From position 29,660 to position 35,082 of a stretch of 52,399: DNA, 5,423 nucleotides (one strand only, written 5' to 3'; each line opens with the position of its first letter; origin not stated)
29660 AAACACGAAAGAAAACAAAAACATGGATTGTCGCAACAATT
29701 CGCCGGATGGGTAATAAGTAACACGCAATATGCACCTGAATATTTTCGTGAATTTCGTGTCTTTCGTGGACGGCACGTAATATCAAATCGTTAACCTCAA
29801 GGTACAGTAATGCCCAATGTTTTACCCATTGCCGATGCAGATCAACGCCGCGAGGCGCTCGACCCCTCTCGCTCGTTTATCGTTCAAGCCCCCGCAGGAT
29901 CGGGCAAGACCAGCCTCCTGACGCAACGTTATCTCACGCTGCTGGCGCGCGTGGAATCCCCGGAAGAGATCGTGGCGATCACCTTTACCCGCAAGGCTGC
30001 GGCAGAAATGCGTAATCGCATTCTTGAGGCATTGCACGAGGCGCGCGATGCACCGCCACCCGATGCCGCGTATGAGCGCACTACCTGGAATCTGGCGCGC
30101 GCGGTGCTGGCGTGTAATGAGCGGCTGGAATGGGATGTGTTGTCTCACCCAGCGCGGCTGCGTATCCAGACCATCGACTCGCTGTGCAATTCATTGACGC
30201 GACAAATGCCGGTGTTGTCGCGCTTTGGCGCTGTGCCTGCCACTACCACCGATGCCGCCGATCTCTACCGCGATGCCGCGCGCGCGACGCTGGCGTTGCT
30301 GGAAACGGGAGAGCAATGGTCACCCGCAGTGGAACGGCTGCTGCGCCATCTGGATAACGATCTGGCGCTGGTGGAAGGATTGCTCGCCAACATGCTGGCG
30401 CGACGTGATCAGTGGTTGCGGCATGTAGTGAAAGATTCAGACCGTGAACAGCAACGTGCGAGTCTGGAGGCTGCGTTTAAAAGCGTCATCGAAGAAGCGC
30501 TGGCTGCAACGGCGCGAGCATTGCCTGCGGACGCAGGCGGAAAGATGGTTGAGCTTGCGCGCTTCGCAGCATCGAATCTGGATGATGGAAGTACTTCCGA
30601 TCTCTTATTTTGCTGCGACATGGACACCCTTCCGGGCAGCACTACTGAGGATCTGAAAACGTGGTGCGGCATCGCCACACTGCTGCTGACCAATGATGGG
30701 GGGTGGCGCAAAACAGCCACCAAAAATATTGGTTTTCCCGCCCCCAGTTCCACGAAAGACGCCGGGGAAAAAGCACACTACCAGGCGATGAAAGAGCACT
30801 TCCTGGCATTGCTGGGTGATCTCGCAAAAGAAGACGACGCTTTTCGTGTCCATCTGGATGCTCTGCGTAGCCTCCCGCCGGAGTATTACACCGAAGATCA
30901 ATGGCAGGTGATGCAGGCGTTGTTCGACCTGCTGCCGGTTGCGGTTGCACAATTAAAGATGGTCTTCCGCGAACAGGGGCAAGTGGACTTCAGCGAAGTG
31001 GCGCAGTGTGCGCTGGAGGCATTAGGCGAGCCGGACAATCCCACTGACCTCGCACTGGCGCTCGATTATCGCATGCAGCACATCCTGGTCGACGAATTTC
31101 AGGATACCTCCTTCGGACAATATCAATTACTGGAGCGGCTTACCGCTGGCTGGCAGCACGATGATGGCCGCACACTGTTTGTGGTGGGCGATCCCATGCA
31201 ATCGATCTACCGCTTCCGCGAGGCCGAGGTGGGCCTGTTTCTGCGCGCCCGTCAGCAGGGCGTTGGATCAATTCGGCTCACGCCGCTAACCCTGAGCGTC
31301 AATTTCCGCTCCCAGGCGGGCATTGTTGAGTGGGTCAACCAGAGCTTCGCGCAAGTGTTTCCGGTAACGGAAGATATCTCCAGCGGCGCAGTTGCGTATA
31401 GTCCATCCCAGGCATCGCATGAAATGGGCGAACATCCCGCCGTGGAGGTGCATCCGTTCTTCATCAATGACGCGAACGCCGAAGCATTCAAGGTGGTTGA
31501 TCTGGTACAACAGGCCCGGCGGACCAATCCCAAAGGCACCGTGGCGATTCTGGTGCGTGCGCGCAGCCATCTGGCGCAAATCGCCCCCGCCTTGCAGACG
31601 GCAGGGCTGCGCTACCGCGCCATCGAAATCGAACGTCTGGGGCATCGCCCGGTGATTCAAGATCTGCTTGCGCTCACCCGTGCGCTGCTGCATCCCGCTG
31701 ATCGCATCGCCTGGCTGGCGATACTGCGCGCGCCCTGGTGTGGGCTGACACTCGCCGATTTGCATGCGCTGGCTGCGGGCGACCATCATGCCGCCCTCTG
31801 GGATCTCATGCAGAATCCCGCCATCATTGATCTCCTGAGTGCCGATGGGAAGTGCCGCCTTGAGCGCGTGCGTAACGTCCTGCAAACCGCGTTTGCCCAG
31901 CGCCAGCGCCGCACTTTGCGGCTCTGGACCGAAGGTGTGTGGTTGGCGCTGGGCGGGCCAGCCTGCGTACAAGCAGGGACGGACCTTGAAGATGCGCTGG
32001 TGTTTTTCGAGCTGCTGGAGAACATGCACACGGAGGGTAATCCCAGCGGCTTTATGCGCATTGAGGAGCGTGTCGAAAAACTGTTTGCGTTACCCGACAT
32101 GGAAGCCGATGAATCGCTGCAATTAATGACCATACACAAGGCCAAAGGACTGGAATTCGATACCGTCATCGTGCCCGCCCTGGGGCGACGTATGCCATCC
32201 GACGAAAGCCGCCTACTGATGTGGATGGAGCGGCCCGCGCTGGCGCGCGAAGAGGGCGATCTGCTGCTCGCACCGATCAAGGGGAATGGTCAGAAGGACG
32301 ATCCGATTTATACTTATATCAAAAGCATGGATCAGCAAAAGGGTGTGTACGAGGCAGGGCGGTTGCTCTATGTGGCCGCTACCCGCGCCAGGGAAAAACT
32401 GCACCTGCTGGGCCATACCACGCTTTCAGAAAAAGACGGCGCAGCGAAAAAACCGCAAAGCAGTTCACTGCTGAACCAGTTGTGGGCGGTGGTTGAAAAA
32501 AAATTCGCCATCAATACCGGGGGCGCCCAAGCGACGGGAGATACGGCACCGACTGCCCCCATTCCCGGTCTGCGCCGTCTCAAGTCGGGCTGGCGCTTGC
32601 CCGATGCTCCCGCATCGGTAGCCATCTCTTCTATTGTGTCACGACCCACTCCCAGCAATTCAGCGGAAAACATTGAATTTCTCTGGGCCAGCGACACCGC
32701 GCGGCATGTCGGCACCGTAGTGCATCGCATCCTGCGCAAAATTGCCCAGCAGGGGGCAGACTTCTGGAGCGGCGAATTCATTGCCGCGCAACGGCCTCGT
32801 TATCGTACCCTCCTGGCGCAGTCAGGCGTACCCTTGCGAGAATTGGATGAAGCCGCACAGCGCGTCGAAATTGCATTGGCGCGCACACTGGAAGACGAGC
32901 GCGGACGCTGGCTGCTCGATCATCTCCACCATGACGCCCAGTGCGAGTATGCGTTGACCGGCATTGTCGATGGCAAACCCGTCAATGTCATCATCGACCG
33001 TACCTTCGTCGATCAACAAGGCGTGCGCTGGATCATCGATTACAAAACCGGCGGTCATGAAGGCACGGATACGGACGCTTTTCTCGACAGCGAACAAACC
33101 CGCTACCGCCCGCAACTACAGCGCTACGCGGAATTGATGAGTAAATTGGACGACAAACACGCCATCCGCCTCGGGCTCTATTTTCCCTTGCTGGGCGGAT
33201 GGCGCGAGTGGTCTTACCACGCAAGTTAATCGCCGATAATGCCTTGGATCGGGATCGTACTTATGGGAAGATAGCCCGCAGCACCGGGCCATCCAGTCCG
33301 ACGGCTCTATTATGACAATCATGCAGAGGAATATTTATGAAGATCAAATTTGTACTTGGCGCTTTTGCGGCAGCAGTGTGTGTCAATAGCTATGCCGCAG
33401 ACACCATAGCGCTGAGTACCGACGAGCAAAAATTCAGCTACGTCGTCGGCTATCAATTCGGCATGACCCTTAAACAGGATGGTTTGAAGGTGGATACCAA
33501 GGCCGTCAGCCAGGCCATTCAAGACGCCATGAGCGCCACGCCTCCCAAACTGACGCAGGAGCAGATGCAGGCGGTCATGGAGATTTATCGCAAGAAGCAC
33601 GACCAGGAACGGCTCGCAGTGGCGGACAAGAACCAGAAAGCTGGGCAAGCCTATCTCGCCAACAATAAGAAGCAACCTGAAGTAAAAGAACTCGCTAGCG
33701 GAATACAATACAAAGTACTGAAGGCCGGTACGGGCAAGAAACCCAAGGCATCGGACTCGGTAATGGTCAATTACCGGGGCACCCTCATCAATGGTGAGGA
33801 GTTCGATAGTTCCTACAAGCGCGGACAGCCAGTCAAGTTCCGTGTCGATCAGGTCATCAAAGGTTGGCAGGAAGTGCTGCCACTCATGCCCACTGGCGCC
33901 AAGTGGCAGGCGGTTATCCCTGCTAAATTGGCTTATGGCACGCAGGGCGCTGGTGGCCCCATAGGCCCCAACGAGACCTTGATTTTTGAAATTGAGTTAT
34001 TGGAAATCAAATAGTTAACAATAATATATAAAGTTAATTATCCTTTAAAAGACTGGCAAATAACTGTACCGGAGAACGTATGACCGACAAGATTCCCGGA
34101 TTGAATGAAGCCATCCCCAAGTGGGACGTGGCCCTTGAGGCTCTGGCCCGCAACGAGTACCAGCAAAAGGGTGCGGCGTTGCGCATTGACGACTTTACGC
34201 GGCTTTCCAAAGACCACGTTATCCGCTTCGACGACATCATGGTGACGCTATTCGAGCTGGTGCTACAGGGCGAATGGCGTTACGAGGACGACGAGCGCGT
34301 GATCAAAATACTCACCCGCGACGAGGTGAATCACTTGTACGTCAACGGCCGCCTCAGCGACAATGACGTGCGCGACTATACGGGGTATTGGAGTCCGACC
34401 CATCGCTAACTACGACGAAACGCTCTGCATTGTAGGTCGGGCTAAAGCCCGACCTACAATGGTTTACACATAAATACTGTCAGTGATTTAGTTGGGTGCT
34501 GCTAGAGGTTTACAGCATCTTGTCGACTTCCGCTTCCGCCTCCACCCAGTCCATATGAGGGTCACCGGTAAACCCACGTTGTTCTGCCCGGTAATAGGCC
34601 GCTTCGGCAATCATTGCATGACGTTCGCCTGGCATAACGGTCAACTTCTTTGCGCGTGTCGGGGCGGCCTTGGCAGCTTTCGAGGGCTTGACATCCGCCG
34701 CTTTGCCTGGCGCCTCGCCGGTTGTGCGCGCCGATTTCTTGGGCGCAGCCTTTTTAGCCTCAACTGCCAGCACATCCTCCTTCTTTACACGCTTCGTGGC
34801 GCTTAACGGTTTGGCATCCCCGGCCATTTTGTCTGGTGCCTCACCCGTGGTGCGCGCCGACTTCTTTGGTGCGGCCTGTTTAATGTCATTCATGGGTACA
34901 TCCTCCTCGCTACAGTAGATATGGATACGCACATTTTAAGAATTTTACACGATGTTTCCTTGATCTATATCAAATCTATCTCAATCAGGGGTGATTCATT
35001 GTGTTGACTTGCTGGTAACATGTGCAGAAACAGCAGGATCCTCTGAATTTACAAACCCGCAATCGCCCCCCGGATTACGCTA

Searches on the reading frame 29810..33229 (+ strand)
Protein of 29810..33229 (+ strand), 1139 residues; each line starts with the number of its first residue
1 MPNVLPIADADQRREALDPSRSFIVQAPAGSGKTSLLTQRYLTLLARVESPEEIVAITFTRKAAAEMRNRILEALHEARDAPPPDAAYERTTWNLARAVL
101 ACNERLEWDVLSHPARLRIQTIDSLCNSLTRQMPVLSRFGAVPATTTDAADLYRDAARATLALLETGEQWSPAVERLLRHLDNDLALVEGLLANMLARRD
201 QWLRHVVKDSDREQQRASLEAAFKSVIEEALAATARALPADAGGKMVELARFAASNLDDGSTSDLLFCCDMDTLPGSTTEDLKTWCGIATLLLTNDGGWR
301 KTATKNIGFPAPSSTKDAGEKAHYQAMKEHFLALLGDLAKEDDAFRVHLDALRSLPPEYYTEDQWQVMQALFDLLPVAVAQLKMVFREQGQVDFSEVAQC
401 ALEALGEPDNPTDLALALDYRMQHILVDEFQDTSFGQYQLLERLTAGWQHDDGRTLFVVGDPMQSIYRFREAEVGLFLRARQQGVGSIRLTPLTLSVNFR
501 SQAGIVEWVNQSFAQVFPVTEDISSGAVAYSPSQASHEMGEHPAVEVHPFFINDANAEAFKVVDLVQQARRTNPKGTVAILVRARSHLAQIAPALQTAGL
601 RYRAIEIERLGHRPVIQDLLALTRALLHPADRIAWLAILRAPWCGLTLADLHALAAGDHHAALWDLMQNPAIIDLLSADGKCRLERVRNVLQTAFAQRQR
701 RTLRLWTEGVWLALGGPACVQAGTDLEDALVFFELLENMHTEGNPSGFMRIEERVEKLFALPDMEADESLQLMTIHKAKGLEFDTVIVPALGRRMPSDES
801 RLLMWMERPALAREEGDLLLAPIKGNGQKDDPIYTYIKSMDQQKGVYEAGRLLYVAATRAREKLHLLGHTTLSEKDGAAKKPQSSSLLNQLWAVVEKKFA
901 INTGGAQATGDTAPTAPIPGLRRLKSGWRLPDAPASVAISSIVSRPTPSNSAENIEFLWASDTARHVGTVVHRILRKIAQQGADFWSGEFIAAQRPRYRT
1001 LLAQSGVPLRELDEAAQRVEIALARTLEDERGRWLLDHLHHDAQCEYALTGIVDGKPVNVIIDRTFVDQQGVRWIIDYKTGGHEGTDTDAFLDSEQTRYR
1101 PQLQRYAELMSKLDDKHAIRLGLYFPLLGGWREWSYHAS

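Call 34: search_protein_families(library=pfam, proteins=[window:29810-33229:+], max_evalue=0.00001)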
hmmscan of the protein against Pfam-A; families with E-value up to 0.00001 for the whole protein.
window:29810-33229:+ (1139 aa): 6 families
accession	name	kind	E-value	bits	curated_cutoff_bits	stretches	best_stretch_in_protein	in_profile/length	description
PF00580.27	UvrD-helicase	-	1.7e-42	146.4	23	1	11-482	4-268/271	UvrD/REP helicase N-terminal domain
PF13361.12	UvrD_C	-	3.6e-28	99.4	25.6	2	763-866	280-345/350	UvrD-like helicase C-terminal domain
PF13245.12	AAA_19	-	7.8e-16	58.9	25.1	2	19-73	10-63/134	AAA domain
PF13538.12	UvrD_C_2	-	2.1e-11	44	27.4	0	772-802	4-37/52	UvrD-like helicase C-terminal domain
PF12705.13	PDDEXK_1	-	1.2e-07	32.4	22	1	964-1121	33-184/247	PD-(D/E)XK nuclease superfamily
PF01443.25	Viral_helicase1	-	9.6e-07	29.3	21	0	24-79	2-54/228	Viral superfamily 1 RNA helicase core domain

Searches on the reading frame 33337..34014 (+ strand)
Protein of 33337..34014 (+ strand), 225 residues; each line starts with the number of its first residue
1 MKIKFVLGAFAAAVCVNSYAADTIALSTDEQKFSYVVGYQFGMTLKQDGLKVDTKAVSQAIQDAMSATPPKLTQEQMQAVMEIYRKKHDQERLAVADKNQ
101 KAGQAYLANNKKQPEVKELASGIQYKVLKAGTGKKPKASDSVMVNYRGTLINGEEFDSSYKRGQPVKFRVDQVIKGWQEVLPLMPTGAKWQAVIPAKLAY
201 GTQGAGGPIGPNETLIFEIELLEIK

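Call 23: search_protein_families(library=pfam, proteins=[window:33337-34014:+], max_evalue=0.00001)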
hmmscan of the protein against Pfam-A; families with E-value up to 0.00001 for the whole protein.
window:33337-34014:+ (225 aa): 2 families
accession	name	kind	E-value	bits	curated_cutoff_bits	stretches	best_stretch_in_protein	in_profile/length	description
PF00254.34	FKBP_C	-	1.7e-28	99.2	21.1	1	134-222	3-94/94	FKBP-type peptidyl-prolyl cis-trans isomerase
PF01346.23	FKBP_N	-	1.4e-25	90.4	22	1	30-127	1-97/97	Domain amino terminal to FKBP-type peptidyl-prolyl isomerase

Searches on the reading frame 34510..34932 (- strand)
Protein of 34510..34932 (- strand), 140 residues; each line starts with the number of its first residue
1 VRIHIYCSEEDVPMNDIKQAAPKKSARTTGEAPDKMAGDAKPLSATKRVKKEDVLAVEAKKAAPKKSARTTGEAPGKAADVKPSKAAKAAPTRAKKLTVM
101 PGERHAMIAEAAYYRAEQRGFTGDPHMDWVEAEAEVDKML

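Call 34: search_protein_families(library=pfam, proteins=[window:34510-34932:-], max_evalue=0.00001)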
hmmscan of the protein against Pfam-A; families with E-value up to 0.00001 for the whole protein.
window:34510-34932:- (140 aa): 1 family
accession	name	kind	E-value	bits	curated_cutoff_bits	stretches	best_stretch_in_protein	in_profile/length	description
PF11154.13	DUF2934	-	1.1e-12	47.8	22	1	103-137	1-36/37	Protein of unknown function (DUF2934)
